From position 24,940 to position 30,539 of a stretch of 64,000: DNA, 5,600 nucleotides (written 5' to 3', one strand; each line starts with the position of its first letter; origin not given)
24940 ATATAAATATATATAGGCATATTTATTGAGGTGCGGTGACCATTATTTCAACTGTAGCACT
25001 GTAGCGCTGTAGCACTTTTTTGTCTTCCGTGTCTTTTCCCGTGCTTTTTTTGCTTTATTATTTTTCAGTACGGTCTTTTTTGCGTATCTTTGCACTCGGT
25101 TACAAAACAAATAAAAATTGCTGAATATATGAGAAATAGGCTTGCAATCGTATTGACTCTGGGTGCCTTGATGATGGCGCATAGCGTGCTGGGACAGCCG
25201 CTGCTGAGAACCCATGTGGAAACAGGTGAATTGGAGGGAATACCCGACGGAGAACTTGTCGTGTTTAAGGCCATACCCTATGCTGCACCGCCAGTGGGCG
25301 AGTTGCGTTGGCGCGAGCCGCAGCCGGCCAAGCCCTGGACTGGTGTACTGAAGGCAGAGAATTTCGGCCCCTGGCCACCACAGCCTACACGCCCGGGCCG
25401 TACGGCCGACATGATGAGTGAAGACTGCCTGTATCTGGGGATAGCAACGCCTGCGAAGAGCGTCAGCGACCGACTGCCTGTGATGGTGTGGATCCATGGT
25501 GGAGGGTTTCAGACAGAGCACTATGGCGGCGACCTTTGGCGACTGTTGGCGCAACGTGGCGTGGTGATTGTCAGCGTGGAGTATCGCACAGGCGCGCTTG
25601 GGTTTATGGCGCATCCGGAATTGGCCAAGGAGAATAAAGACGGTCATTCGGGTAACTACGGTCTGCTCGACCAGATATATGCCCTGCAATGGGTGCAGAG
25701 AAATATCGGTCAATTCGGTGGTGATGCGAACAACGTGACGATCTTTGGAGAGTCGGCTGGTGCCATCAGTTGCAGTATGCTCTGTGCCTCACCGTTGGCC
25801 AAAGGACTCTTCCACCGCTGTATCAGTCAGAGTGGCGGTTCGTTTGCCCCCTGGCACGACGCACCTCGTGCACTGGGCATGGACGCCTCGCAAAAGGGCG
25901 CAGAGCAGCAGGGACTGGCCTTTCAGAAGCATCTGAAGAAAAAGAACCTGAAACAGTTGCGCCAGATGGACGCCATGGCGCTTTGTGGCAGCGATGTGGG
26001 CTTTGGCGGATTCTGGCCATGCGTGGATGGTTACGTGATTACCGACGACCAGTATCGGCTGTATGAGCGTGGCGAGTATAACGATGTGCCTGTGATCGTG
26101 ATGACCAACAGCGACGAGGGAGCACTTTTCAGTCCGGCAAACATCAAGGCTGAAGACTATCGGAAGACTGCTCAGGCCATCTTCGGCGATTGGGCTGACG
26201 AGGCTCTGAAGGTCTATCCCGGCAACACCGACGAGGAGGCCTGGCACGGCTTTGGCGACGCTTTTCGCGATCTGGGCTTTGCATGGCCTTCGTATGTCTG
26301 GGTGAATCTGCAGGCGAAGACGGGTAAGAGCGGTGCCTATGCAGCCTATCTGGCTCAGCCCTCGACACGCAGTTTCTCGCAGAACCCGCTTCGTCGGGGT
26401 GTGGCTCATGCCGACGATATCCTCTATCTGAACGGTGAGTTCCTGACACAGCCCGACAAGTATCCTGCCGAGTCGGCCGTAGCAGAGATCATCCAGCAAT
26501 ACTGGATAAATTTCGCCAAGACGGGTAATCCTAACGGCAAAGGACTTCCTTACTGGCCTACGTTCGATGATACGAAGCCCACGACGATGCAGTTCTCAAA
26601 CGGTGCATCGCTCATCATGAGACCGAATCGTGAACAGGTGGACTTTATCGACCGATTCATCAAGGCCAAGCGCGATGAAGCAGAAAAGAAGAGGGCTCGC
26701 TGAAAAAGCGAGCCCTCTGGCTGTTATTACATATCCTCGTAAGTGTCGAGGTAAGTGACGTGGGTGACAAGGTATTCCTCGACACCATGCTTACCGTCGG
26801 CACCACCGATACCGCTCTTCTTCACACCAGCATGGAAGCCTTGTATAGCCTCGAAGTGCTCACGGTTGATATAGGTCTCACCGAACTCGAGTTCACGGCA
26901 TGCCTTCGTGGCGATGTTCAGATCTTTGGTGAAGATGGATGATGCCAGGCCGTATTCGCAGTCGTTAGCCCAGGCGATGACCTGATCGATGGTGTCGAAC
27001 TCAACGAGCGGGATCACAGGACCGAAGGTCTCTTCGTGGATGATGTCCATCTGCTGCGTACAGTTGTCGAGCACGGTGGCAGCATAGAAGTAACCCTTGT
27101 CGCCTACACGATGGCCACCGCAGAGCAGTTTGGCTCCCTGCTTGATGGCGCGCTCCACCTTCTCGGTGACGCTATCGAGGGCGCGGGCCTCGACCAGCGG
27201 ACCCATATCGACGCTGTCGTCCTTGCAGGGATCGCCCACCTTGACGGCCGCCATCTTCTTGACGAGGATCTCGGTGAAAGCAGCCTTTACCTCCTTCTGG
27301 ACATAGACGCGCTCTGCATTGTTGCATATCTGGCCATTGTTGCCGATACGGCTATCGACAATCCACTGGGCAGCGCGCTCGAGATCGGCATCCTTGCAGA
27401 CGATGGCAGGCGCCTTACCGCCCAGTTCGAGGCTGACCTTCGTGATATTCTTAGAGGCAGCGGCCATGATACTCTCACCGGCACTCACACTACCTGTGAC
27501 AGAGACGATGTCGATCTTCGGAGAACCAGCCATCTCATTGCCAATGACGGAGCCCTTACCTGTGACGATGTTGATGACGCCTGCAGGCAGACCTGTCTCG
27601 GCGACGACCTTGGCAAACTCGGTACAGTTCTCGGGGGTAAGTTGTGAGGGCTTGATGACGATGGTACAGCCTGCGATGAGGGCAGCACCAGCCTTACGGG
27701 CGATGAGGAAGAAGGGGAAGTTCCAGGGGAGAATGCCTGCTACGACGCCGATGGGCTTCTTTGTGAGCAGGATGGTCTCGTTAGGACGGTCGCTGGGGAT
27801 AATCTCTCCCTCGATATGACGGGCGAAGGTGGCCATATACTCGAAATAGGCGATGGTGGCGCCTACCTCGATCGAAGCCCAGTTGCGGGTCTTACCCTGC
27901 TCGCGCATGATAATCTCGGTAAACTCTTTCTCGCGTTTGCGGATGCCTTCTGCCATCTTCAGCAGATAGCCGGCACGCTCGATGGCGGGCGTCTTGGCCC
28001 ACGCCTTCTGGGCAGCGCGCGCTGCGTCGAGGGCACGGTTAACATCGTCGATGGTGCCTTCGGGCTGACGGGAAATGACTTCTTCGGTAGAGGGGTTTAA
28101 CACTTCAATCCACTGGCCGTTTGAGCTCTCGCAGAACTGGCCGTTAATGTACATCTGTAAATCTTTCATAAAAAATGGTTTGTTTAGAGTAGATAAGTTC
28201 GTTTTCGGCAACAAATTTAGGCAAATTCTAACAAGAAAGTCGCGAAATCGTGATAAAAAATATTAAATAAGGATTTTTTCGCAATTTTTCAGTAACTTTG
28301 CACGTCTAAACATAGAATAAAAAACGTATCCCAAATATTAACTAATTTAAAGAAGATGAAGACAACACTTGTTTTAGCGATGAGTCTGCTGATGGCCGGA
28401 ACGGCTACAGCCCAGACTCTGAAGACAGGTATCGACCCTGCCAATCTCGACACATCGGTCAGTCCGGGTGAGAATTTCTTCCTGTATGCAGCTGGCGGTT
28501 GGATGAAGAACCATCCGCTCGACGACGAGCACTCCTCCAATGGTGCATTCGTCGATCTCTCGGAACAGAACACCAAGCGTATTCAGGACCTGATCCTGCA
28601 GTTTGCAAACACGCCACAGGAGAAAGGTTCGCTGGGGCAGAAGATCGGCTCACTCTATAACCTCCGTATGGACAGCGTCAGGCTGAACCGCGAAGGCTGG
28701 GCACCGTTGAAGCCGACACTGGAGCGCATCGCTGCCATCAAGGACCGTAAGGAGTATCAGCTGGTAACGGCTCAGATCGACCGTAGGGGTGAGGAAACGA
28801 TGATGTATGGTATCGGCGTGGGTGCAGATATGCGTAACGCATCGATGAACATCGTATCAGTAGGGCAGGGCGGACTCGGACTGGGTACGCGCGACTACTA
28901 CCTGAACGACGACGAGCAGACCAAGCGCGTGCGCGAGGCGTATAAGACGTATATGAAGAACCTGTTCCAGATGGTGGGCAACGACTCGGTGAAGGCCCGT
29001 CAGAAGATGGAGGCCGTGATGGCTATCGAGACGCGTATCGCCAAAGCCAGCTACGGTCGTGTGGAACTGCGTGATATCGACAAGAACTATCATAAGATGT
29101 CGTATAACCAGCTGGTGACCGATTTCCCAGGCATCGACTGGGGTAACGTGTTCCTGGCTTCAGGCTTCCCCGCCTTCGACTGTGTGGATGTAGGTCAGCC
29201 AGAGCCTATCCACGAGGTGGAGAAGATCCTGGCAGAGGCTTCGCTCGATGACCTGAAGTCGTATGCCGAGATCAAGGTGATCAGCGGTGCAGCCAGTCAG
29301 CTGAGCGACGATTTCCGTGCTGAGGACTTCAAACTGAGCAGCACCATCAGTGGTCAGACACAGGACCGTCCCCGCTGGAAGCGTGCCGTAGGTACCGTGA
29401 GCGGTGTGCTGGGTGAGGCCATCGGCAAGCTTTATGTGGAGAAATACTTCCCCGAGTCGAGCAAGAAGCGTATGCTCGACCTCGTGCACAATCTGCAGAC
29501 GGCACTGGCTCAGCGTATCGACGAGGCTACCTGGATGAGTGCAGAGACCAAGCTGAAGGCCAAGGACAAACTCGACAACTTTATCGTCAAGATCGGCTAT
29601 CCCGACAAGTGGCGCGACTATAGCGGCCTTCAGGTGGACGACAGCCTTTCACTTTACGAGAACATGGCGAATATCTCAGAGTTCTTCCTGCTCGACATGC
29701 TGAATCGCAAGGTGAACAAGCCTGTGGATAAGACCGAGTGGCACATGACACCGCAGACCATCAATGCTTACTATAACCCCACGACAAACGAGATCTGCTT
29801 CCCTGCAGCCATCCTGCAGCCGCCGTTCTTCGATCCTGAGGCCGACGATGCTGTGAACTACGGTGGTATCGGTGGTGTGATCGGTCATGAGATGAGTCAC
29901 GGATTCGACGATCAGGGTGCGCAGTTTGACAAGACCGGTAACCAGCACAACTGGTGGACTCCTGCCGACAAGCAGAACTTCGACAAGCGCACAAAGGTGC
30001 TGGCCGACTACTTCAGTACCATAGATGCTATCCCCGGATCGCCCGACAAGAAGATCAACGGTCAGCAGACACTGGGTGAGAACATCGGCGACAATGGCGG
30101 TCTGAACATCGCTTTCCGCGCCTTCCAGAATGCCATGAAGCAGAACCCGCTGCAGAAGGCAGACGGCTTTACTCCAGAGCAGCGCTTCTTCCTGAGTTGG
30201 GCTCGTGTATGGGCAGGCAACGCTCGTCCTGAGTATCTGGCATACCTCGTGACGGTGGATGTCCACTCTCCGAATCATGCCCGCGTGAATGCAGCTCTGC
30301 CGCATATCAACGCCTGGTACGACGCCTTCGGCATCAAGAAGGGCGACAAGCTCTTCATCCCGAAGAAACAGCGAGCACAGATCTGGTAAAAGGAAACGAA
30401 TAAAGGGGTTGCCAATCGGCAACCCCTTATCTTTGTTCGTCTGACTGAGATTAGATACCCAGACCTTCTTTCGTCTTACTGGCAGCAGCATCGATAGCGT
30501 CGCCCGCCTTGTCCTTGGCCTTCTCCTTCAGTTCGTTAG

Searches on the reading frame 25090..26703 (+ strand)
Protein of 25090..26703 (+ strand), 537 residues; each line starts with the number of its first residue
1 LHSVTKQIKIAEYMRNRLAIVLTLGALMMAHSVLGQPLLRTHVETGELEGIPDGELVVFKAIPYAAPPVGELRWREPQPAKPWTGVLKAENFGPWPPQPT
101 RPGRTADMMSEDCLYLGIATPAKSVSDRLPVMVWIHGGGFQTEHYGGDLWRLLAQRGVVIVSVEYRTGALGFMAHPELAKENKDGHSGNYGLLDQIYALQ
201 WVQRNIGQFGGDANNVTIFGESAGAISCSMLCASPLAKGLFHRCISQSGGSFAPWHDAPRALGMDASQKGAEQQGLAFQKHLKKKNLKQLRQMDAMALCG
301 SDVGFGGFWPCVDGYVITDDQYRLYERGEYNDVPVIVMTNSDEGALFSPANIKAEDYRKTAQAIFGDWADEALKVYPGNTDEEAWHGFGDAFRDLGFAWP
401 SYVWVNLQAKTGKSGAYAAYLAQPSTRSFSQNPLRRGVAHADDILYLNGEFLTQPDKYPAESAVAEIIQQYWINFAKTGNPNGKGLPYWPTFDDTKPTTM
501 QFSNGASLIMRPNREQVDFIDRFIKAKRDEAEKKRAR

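Call 98: search_protein_families(library=pfam, proteins=[window:25090-26703:+], max_evalue=0.00001)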
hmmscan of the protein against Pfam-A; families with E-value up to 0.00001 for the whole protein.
window:25090-26703:+ (537 aa): 3 families
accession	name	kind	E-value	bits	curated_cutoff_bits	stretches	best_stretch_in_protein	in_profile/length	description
PF00135.34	COesterase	-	3.9e-107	359.8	27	1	42-519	6-514/515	Carboxylesterase family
PF20434.5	BD-FAE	-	1.3e-08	35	26.8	0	118-167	3-57/215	BD-FAE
PF07859.19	Abhydrolase_3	-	2.9e-06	27.6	25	0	194-225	51-82/210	alpha/beta hydrolase fold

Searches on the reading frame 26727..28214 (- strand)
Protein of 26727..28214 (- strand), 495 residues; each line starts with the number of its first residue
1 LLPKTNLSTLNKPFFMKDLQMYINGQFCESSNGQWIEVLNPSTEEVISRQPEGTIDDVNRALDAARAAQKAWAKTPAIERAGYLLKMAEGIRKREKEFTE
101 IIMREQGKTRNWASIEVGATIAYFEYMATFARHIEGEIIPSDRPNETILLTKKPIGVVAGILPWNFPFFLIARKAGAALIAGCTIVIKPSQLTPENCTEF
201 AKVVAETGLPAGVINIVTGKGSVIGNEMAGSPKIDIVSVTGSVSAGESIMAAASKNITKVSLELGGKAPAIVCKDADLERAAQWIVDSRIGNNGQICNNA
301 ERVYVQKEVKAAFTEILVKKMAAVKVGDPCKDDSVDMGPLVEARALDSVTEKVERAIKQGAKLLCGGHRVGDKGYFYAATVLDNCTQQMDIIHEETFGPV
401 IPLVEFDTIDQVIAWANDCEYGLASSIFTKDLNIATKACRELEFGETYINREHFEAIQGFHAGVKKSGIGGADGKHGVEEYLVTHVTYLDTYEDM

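Call 98: search_protein_families(library=pfam, proteins=[window:26727-28214:-], max_evalue=0.00001)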
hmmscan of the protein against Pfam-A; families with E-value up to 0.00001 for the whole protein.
window:26727-28214:- (495 aa): 1 family
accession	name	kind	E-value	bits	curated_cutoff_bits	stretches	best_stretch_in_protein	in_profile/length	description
PF00171.27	Aldedh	-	1e-162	542.3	23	1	29-484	3-458/461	Aldehyde dehydrogenase family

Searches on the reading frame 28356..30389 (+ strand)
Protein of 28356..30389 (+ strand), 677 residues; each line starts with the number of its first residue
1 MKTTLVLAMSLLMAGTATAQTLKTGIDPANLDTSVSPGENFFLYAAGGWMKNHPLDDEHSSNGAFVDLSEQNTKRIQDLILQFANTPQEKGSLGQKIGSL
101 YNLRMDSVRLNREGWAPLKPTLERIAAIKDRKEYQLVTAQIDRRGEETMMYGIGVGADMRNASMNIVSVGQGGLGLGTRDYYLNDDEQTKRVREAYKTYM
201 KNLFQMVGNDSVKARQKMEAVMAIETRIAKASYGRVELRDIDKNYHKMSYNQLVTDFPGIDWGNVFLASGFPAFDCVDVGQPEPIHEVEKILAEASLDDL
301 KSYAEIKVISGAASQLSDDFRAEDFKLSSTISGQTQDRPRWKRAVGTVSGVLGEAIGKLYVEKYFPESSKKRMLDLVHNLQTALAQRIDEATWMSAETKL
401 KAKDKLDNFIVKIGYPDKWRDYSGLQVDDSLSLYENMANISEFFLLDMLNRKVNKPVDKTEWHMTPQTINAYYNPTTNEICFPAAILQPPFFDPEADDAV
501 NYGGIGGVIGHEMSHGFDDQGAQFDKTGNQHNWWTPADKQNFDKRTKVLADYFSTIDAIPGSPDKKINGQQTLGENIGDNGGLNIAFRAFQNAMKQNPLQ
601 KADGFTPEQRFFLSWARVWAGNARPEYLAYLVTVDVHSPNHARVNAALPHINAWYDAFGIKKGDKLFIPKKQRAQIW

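Call 98: search_protein_families(library=pfam, proteins=[window:28356-30389:+], max_evalue=0.00001)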
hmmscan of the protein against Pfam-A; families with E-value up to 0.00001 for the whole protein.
window:28356-30389:+ (677 aa): 2 families
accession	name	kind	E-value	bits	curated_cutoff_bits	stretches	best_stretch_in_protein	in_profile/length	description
PF05649.18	Peptidase_M13_N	-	7.6e-119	398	32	1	37-416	1-381/381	Peptidase family M13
PF01431.27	Peptidase_M13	-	5.4e-72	242.2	24.5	1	470-672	1-203/205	Peptidase family M13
